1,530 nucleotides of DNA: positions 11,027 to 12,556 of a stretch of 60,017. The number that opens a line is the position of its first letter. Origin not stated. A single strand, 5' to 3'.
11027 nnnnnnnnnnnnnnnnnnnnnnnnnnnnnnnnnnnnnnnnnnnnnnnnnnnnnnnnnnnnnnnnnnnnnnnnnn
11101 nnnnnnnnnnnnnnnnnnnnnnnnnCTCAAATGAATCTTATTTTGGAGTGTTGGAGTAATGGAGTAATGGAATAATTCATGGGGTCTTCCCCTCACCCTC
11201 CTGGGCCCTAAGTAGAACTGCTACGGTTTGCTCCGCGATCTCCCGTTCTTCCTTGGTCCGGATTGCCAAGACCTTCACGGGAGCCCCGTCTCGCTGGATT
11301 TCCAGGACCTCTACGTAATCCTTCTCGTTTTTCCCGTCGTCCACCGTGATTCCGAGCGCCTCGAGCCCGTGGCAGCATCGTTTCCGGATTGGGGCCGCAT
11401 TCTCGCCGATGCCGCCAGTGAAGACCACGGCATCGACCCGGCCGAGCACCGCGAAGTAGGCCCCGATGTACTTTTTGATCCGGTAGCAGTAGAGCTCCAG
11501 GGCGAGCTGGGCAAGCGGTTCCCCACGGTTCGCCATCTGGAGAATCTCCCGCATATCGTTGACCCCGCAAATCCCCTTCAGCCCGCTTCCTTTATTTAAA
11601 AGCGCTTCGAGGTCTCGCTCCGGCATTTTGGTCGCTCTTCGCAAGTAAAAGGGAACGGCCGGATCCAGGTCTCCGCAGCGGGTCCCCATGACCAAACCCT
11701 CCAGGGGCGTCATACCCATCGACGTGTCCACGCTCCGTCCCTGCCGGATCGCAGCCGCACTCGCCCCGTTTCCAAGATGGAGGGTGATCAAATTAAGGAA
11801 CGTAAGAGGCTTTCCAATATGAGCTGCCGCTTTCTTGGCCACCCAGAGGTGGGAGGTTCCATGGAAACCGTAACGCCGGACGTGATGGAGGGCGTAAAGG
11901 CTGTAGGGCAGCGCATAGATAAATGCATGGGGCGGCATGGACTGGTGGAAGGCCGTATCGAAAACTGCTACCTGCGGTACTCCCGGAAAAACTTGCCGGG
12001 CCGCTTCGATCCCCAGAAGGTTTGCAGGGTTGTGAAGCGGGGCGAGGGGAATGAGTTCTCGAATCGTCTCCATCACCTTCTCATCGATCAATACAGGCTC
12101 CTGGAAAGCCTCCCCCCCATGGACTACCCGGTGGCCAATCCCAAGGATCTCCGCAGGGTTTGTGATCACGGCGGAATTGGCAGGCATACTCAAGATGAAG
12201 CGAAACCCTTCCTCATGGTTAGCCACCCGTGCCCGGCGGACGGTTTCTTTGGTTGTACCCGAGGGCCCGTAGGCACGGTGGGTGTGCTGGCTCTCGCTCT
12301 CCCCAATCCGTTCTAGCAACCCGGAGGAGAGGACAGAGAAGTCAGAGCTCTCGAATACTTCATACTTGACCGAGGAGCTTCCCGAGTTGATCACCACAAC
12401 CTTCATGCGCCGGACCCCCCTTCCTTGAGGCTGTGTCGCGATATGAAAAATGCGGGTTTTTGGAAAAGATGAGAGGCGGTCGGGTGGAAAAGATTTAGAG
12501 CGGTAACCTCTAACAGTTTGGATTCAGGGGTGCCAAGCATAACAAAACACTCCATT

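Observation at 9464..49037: Single-strand ~40-kb sugar-to-acetate/lactate super-island with an embedded V-type ATPase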

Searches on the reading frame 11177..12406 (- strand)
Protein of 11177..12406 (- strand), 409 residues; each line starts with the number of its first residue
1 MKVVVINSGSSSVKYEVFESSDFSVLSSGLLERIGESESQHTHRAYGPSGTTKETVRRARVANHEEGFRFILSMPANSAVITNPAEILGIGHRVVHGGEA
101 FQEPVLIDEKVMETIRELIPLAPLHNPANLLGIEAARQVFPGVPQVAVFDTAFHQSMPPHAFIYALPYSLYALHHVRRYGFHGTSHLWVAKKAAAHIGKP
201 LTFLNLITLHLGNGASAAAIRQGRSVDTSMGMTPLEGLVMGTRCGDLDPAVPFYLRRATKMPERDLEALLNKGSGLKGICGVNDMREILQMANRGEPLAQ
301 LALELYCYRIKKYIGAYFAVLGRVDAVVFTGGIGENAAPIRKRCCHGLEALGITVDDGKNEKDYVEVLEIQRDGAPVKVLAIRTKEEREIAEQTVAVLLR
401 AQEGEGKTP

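Call 3: search_protein_families(library=ncbifam, proteins=[window:11177-12406:-], max_evalue=0.00001)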
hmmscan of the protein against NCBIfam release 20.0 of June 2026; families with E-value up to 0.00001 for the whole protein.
window:11177-12406:- (409 aa): 8 families
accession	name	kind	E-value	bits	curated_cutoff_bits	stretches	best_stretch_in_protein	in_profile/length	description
TIGR00016.1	ackA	subfamily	3.1e-139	464.2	293.4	1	1-396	4-402/405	acetate/propionate family kinase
NF009063.0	PRK12397.1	equivalog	2e-122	408.8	659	1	2-403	4-398/404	acetate/propionate family kinase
NF009045.0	PRK12379.1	equivalog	4.9e-114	381.2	580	1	3-396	7-391/402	propionate kinase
NF009099.0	PRK12440.1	equivalog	1e-107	360.5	693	1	3-398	6-397/397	acetate/propionate family kinase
NF005520.0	PRK07157.1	equivalog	9.1e-104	347.7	561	1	1-397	3-397/400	acetate kinase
NF005462.0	PRK07058.1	equivalog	1.3e-84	284.6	486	1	4-400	7-392/396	acetate/propionate family kinase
NF002834.0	PRK03011.1-5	subfamily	1.4e-29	103.4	222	1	177-338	150-311/357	butyrate kinase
TIGR02707.1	butyr_kinase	equivalog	8.5e-23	80.9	289.1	1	178-338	148-308/351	butyrate kinase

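Call 17: find_encoding_contigs(protein=window:11177-12406:-, flank=10000, max_places=8)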
Protein window:11177-12406:- (409 aa): 3 contigs read that carry it; 3 places shown.
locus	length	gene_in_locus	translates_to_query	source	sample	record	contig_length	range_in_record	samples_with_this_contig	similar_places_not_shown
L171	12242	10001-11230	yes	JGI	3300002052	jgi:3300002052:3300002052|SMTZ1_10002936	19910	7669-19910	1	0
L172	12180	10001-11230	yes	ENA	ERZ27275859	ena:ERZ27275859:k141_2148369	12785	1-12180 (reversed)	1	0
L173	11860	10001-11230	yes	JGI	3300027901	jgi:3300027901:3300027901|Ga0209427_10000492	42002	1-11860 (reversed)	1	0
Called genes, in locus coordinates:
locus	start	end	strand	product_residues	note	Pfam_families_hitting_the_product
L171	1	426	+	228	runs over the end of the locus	PF07885:Ion_trans_2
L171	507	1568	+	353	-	PF00044:Gp_dh_N, PF02800:Gp_dh_C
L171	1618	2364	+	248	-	PF00300:His_Phos_1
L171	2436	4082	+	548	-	PF02878:PGM_PMM_I, PF02879:PGM_PMM_II, PF02880:PGM_PMM_III, PF00408:PGM_PMM_IV (weak)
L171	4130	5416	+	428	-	PF03952:Enolase_N, PF00113:Enolase_C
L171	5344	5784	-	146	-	-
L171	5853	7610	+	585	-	PF02730:AFOR_N, PF01314:AFOR_C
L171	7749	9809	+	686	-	PF13500:AAA_26, PF07085:DRTGG, PF01515:PTA_PTB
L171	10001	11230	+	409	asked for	PF00871:Acetate_kinase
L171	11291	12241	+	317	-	?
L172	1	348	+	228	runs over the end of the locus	PF07885:Ion_trans_2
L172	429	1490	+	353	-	PF00044:Gp_dh_N, PF02800:Gp_dh_C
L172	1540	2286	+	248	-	PF00300:His_Phos_1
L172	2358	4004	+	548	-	PF02878:PGM_PMM_I, PF02879:PGM_PMM_II, PF02880:PGM_PMM_III, PF00408:PGM_PMM_IV (weak)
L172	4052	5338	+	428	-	PF03952:Enolase_N, PF00113:Enolase_C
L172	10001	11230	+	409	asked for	PF00871:Acetate_kinase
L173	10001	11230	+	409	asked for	PF00871:Acetate_kinase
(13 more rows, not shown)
